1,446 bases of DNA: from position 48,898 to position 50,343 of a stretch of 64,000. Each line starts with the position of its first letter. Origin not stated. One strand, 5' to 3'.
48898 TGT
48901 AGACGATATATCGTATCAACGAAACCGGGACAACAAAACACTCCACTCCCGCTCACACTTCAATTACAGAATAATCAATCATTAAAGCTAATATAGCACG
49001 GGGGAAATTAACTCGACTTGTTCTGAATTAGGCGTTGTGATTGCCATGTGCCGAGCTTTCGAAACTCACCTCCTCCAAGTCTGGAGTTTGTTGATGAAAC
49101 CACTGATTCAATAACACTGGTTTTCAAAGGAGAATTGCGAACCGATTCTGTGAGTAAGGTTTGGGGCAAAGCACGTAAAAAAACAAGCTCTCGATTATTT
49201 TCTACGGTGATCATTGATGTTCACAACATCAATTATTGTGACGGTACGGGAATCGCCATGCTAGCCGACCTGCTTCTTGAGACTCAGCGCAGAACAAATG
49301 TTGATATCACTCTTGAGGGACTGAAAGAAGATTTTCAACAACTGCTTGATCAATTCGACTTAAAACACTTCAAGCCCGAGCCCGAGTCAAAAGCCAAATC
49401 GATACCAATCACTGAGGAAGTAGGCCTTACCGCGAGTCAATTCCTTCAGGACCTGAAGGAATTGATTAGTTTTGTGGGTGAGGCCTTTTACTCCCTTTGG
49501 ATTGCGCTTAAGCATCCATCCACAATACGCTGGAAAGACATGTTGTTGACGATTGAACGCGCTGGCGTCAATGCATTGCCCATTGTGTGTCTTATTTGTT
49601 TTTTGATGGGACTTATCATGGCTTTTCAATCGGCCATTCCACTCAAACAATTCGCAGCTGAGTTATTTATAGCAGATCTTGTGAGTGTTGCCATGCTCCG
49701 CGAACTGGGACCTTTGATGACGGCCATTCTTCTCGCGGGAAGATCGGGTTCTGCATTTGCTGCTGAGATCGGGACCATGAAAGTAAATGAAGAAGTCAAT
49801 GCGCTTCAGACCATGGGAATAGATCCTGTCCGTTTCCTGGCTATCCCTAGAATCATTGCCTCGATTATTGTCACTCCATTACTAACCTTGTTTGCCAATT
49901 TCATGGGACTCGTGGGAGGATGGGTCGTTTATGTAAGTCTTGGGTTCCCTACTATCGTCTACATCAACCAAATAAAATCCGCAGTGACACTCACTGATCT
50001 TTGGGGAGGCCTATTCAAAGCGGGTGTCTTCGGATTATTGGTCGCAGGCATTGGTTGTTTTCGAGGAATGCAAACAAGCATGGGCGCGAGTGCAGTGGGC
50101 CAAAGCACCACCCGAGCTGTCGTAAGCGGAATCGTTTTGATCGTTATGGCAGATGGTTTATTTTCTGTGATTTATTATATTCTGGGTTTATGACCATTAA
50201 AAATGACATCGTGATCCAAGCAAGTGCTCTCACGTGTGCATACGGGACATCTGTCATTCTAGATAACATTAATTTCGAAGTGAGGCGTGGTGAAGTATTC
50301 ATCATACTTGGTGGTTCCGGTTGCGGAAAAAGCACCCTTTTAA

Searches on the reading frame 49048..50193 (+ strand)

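Call 82: search_protein_families(library=pfam, proteins=[window:49048-50193:+], max_evalue=0.001)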
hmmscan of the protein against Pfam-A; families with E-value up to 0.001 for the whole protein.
window:49048-50193:+ (381 aa): 3 families
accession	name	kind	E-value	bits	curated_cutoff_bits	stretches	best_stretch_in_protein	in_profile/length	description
PF02405.21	MlaE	-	2.5e-73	246.6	22.5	1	168-375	4-212/212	Permease MlaE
PF13466.11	STAS_2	-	4.7e-06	27.1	29.2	1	24-105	1-79/80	STAS domain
PF01740.26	STAS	-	7.1e-06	26.2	22.6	1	20-107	8-95/106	STAS domain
